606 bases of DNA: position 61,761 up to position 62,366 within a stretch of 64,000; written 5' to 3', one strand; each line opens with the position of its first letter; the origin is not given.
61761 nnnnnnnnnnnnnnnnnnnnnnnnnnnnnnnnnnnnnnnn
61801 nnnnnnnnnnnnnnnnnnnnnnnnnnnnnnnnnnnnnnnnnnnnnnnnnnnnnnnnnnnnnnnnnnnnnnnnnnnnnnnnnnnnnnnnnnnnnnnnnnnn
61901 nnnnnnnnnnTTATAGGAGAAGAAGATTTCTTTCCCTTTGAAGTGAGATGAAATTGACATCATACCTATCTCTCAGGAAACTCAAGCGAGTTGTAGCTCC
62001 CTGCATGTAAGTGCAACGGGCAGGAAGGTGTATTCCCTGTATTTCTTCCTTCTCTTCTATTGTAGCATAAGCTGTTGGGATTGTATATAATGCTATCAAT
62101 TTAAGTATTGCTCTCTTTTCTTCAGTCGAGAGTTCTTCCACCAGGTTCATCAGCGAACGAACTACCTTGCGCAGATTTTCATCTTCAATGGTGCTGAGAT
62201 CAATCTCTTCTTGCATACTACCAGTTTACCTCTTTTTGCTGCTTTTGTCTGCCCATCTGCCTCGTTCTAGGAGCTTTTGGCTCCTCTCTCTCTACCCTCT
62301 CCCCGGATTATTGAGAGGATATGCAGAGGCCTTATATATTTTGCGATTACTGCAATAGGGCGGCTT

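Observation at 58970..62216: Intact TIR / NB-ARC / TPR STAND NTPase with a small overlapping upstream ORF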

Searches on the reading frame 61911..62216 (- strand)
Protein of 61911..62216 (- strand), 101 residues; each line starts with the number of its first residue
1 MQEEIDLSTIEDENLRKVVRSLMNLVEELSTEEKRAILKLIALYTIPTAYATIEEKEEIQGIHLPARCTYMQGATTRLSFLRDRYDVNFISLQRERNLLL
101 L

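Call 3: search_protein_families(library=pfam, proteins=[window:61911-62216:-], max_evalue=0.1)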
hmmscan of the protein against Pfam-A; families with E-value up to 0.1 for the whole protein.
window:61911-62216:- (101 aa): 0 families

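Call 4: search_protein_families(library=padloc, proteins=[window:61911-62216:-], max_evalue=0.1)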
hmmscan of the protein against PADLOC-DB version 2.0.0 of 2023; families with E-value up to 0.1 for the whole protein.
window:61911-62216:- (101 aa): 1 family
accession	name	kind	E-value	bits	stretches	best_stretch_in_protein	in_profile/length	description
PDLC02931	PRTase_III-A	-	0.033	11.8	1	11-48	21-58/267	-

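Call 5: search_protein_families(library=ncbifam, proteins=[window:61911-62216:-], max_evalue=0.1)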
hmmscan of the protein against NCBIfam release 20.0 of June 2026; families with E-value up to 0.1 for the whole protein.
window:61911-62216:- (101 aa): 0 families

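Call 10: find_homologous_proteins(query=window:61911-62216:-, max_evalue=0.01)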
Query window:61911-62216:- (101 aa): 1 proteins with E <= 0.01 among 1 candidates.
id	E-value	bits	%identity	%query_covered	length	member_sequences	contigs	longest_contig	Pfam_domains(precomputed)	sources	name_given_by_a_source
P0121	4.3e-56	205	100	100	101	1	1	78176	-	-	-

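Call 77: search_protein_families(library=phrogs, proteins=[window:61911-62216:-], max_evalue=0.01)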
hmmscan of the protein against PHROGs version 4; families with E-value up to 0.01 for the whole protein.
window:61911-62216:- (101 aa): 0 families

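Call 80: search_protein_representatives(protein=window:61911-62216:-)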
Query: 101 residues. Proteins with E-value up to 0.001 (for the whole library): 5; up to 1e-10: 1; up to 1e-30: 1. The best 5 are listed.
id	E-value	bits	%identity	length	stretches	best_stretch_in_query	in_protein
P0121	1.4e-56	204.5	100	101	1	1-101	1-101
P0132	6.0e-05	39.6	79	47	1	1-33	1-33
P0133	6.9e-05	39.4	27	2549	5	13-86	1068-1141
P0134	8.9e-05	39.0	74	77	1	1-35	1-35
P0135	9.4e-04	35.8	75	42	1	1-32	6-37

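Call 82: find_encoding_contigs(protein=P0134, flank=5000, max_places=3)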
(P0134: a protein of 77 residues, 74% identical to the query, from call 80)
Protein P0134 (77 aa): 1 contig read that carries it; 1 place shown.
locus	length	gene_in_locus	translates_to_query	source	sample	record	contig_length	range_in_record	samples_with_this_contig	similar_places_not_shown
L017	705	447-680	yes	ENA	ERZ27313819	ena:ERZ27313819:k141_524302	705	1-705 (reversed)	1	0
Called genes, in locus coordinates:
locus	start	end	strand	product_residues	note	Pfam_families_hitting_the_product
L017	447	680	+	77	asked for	-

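Call 84: search_protein_families(library=pfam, proteins=[window:61914-62216:-], max_evalue=10)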
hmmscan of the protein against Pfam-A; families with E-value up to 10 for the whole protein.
seq(101 aa): 2 families
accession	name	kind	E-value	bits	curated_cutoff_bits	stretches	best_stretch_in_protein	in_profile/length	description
PF21559.3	Reb1_MybAD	-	0.2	12.5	27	1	9-39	30-61/68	DNA-binding protein reb1, Myb-associated domain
PF16517.10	Nore1-SARAH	-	0.88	9.9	21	1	23-46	8-31/40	Novel Ras effector 1 C-terminal SARAH (Sav/Rassf/Hpo) domain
